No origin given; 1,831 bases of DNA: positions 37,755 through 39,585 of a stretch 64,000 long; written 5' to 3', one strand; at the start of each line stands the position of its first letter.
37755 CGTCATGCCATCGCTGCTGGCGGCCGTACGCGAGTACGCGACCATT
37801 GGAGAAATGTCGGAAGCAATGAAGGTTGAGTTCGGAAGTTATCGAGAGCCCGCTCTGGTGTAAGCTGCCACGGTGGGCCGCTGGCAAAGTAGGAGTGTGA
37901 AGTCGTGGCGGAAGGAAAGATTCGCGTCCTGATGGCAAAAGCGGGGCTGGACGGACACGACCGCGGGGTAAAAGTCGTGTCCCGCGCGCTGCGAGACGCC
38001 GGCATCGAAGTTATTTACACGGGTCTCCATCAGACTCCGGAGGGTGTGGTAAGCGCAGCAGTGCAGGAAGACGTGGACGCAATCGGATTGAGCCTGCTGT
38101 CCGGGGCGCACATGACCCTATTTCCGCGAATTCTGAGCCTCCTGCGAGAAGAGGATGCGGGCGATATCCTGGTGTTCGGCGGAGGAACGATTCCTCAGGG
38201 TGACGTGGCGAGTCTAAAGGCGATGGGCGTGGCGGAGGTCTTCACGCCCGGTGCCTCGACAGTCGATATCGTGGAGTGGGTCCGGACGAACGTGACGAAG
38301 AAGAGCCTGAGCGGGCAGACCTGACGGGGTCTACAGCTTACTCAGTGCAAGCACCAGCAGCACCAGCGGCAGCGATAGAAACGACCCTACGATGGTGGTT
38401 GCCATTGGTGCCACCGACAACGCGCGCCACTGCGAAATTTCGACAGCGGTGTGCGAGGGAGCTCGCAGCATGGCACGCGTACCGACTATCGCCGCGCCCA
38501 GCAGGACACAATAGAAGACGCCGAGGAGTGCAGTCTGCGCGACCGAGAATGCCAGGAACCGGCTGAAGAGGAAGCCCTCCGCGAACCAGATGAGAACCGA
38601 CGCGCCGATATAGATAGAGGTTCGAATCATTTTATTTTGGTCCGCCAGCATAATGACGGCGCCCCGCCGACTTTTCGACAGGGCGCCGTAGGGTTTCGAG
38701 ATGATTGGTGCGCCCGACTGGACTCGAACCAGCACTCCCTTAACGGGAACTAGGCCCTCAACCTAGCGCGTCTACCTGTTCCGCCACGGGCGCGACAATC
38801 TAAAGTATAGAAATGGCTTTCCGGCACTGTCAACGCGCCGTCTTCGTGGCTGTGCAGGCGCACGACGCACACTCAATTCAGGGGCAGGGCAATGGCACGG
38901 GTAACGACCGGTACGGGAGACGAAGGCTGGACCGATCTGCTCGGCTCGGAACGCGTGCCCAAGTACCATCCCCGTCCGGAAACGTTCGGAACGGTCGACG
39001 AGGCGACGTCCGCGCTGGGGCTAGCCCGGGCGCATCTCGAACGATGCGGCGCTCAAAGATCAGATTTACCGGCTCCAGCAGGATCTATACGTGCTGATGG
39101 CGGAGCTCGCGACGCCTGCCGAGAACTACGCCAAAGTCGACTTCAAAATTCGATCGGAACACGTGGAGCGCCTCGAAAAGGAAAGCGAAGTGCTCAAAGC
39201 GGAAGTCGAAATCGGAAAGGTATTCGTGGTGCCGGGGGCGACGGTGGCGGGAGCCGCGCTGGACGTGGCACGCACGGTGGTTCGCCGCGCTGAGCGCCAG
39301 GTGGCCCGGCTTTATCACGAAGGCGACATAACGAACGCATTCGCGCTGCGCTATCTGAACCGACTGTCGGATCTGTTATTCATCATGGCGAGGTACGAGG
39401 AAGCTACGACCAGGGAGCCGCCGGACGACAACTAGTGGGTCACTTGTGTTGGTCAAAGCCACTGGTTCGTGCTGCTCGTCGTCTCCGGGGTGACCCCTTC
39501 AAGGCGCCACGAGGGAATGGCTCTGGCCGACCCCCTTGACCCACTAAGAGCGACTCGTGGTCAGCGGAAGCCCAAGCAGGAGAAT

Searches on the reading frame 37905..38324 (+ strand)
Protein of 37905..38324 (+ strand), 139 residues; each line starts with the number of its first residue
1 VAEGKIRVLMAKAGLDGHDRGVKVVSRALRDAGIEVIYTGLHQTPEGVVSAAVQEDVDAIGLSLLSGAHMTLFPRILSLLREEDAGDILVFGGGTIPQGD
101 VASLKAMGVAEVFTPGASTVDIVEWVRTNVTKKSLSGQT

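Call 76: search_protein_families(library=pfam, proteins=[window:37905-38324:+], max_evalue=0.001)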
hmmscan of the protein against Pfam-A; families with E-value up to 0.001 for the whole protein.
window:37905-38324:+ (139 aa): 1 family
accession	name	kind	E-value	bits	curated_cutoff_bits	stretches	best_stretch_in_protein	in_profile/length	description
PF02310.24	B12-binding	-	9.4e-26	90.5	32.1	1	7-122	2-119/121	B12 binding domain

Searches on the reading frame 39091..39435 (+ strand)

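Call 76: search_protein_families(library=pfam, proteins=[window:39091-39435:+], max_evalue=0.001)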
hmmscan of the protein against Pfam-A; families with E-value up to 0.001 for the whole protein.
window:39091-39435:+ (114 aa): 1 family
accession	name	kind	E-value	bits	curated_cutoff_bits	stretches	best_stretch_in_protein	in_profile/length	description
PF01923.23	Cob_adeno_trans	-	1.8e-27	96.9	24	1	2-102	68-170/171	Cobalamin adenosyltransferase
